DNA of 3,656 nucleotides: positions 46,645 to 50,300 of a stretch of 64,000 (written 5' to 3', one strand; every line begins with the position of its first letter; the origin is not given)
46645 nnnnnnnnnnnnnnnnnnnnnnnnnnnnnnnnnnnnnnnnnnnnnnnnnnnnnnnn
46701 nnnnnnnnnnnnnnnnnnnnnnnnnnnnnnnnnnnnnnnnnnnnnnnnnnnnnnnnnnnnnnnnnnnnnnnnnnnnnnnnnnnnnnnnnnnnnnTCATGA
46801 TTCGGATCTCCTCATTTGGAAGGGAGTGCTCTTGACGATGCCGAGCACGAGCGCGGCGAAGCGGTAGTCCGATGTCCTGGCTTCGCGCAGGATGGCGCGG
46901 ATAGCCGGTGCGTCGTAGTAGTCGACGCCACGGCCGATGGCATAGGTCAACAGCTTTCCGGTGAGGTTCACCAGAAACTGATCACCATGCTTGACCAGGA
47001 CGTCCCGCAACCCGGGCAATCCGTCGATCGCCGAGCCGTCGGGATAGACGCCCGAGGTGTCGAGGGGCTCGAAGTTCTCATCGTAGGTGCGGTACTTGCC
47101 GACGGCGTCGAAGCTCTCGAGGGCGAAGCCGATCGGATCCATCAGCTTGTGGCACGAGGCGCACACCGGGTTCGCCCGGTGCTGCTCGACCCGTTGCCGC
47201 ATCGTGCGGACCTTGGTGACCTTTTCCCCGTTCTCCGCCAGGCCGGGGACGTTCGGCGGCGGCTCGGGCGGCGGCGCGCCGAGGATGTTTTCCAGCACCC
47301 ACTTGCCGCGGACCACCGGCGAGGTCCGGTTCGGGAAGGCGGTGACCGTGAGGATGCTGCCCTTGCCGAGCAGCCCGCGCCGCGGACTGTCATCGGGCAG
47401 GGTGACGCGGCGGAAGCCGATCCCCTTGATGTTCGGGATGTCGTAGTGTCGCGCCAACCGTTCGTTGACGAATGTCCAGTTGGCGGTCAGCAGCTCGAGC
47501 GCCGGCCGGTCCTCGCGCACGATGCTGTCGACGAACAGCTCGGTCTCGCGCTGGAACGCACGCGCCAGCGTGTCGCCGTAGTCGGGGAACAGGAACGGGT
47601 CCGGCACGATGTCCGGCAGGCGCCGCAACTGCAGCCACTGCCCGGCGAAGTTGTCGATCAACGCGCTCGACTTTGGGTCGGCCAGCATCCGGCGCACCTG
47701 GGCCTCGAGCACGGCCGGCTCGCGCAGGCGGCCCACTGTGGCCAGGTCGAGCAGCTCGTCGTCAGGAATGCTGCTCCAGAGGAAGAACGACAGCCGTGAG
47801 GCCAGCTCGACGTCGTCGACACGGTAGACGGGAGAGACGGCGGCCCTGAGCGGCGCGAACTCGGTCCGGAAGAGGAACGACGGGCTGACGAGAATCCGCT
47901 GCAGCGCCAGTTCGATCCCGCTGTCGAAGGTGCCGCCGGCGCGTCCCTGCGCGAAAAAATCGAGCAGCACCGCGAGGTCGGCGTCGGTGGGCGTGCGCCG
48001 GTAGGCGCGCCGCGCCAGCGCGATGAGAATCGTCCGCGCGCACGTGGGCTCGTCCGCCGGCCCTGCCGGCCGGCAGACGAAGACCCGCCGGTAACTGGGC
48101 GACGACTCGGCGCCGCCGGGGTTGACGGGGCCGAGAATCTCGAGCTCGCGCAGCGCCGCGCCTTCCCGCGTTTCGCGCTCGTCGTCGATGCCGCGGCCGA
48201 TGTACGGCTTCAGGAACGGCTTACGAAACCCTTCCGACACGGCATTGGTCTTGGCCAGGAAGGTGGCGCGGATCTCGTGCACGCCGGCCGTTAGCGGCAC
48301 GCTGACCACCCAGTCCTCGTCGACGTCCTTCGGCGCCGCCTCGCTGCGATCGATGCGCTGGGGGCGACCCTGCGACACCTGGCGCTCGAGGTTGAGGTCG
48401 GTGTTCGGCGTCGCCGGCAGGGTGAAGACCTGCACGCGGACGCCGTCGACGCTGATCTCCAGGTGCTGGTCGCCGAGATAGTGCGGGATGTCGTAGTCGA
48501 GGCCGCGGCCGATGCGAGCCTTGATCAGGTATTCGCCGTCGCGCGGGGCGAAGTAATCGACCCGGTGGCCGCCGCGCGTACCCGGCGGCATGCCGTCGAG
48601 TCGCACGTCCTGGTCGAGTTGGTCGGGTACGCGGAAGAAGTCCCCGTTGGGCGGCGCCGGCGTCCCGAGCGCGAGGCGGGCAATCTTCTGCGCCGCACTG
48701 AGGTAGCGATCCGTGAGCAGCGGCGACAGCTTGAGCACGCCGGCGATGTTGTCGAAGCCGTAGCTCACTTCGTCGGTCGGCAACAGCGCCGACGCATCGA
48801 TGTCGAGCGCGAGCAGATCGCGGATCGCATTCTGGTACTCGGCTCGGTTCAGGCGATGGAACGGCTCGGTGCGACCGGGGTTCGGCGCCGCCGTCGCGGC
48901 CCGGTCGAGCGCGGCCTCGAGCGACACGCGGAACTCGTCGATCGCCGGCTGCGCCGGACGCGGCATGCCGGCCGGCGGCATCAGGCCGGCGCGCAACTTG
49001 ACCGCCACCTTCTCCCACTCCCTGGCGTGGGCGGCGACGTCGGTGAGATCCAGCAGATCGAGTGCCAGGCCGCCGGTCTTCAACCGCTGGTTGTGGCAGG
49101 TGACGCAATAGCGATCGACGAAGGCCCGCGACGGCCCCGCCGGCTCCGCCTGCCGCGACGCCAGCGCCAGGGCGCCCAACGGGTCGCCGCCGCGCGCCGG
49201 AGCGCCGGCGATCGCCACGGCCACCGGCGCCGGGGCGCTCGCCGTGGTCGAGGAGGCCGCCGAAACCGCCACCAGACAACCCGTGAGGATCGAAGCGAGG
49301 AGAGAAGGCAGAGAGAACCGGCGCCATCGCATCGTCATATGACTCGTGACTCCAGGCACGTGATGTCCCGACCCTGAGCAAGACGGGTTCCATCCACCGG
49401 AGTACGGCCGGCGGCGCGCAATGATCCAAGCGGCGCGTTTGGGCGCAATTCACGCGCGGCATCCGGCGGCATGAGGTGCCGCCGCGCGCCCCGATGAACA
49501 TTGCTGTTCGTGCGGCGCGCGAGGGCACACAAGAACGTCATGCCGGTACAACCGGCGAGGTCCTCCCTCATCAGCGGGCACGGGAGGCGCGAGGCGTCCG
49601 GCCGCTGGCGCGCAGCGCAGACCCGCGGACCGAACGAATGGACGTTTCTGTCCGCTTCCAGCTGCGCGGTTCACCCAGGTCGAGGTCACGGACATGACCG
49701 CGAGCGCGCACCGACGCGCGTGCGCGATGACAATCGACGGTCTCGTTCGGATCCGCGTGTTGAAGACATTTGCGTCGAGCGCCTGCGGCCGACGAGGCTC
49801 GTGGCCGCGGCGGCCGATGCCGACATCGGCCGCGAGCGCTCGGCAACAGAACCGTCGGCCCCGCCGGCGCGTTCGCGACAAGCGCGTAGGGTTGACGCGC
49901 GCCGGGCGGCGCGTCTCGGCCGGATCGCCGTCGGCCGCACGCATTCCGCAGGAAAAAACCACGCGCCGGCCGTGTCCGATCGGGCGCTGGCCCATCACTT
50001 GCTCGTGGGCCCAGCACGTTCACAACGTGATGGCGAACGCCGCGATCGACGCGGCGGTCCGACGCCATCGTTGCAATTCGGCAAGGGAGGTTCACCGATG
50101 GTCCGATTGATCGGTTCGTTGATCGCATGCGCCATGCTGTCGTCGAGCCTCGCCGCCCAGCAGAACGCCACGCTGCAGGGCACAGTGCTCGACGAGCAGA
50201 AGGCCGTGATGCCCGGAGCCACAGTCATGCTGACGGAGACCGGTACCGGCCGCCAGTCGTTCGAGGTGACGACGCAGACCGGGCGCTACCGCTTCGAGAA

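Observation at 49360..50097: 738-bp non-coding region with divergent sigma-54-type promoters and the same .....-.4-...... dyad seen at 34433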

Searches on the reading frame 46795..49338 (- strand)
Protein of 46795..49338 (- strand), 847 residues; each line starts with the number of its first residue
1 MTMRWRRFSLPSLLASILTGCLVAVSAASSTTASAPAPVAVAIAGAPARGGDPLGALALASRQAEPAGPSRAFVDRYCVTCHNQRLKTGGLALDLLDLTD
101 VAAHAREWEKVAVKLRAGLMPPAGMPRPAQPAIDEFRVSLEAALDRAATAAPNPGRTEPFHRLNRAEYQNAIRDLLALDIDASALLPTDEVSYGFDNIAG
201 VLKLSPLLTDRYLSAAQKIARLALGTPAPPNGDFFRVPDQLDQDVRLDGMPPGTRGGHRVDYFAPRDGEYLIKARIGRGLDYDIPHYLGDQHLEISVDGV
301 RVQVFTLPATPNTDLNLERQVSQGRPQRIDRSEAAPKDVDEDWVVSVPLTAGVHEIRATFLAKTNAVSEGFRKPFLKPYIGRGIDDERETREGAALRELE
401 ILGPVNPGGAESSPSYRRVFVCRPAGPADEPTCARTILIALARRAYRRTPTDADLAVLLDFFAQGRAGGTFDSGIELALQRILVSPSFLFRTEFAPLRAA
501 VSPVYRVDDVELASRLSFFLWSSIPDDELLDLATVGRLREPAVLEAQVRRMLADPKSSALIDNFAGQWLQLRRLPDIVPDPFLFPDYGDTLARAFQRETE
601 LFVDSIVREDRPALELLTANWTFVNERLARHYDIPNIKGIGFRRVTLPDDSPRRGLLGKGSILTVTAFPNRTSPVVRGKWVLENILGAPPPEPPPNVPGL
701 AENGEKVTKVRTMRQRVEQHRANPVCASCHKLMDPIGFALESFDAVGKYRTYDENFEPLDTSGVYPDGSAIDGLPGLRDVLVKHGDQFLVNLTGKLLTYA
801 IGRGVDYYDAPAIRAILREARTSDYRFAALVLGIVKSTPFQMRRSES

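Call 11: search_protein_families(library=pfam, proteins=[window:46795-49338:-], max_evalue=0.001)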
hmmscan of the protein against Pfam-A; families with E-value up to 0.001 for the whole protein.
window:46795-49338:- (847 aa): 5 families
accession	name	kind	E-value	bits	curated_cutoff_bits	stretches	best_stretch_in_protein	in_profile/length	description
PF07631.16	PSD4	-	5.2e-47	160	23.3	1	508-634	2-128/128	Protein of unknown function (DUF1592)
PF07627.16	PSCyt3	-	3e-36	124.1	27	1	653-752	1-97/98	Protein of unknown function (DUF1588)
PF07626.16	PSD3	-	1.8e-23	83.2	23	1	162-224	2-64/65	Protein of unknown function (DUF1587)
PF07624.16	PSD2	-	4.5e-22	78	25.8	1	767-840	1-74/74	Protein of unknown function (DUF1585)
PF07637.16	PSD5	-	7.3e-20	71.5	34.2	1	433-493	1-62/62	Protein of unknown function (DUF1595)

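Call 12: find_related_loci(query=window:46795-49338:-, collection=genome_contigs, flank=6000)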
Query window:46795-49338:- (847 aa) in genome_contigs; peptide patterns used: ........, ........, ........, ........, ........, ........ (x = any residue, [..] = any of these).
600 stretches matched a pattern (row limit reached: there are more); 596 encode a relative of the query (tblastn E <= 1e-3); the best 80 are kept; 79 distinct loci.
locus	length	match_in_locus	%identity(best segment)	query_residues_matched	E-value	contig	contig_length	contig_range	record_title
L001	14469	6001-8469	72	58-842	0e+0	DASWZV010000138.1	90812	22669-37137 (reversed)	MAG TPA_asm: Vicinamibacterales bacterium isolate SMAG_U3748 k141_2965036, whole genome shotgun sequence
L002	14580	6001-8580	69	1-842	0e+0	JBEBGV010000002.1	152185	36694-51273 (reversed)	MAG: Vicinamibacterales bacterium isolate ATF_5 NODE_9_length_152185_cov_6.155498, whole genome shotgun sequence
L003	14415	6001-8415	71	60-842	0e+0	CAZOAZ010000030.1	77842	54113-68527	MAG TPA_asm: uncultured Bifidobacterium sp. isolate SRP237561_co1_82 genome assembly, contig: NODE_412_length_77842_cov_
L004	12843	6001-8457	54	70-845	0e+0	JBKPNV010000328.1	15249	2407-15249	MAG: Acidobacteriota bacterium isolate GS_HAYS_MAG_00031 GS_HAYS_000003727488, whole genome shotgun sequence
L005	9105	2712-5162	52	10-846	0e+0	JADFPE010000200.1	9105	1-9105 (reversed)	MAG: Acidobacteria bacterium isolate B71T1B8 B71T1B8_NODE15750, whole genome shotgun sequence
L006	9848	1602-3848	55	73-843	0e+0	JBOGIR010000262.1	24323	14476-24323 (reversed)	MAG: Vicinamibacterales bacterium isolate M3-S_metawrap_bin.60 k127_2148982, whole genome shotgun sequence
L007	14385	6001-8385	53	69-845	0e+0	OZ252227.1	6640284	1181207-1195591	MAG: Vicinamibacterales bacterium isolate cd9bc89c-c98a-4b3d-bcbe-5a790f0e95a9 genome assembly, chromosome: 1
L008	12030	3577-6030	52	18-845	0e+0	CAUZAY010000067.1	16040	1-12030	MAG: Vicinamibacteria bacterium isolate CB11b_AW.47 genome assembly, contig: Ga0310124_10001546, whole genome shotgun se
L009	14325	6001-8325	55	67-847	0e+0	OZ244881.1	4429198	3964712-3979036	MAG: Vicinamibacterales bacterium isolate 9500b09d-e89d-4900-af97-ba4a19cfec2a genome assembly, chromosome: 1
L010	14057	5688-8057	53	69-842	0e+0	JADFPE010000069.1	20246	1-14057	MAG: Acidobacteria bacterium isolate B71T1B8 B71T1B8_NODE4418, whole genome shotgun sequence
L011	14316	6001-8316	54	55-847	0e+0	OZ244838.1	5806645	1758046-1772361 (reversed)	MAG: Vicinamibacterales bacterium isolate 9acdbeb3-a231-4dbc-ad07-da4441d3703d genome assembly, chromosome: 1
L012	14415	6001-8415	53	22-847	0e+0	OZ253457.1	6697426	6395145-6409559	MAG: Vicinamibacterales bacterium isolate 96a1e1f6-da0d-41ae-928b-732dd312bced genome assembly, chromosome: 1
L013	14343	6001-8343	53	67-842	0e+0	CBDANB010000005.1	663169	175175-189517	MAG: Vicinamibacterales bacterium isolate e7e54c47-8cb3-4bb4-a26e-21fc1c968279 genome assembly, contig: contig_5, whole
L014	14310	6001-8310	56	67-842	0e+0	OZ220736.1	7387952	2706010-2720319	MAG: Vicinamibacterales bacterium isolate e96e4bd8-36b5-4932-a7c8-d2011ef2eb69 genome assembly, chromosome: 1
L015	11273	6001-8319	51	49-846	0e+0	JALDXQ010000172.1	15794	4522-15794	MAG: Acidobacteriota bacterium isolate MCT-CON-06 NODE_453_length_15794_cov_7.611729, whole genome shotgun sequence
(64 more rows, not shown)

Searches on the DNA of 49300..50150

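Call 45: search_rna_families(source=window, start=49300, end=50150, threshold=evalue, max_evalue=1)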
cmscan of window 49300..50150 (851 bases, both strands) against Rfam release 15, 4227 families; matches with E-value up to 1: 3.
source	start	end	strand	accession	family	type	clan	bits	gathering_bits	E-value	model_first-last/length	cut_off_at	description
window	49413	49509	+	RF00060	HgcE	Gene; snRNA; snoRNA; HACA-box;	-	18.8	50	0.19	1-130/130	no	HgcE RNA (Pab105)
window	49881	49940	-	RF01763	Guanidine-III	Cis-reg; riboswitch;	-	18.5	36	0.23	1-67/67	no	Guanidine-III riboswitch aptamer (yKKC-III)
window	49478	49527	+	RF00700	mir-375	Gene; miRNA;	-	18.4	46.7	0.28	1-67/67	no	mir-375 microRNA precursor family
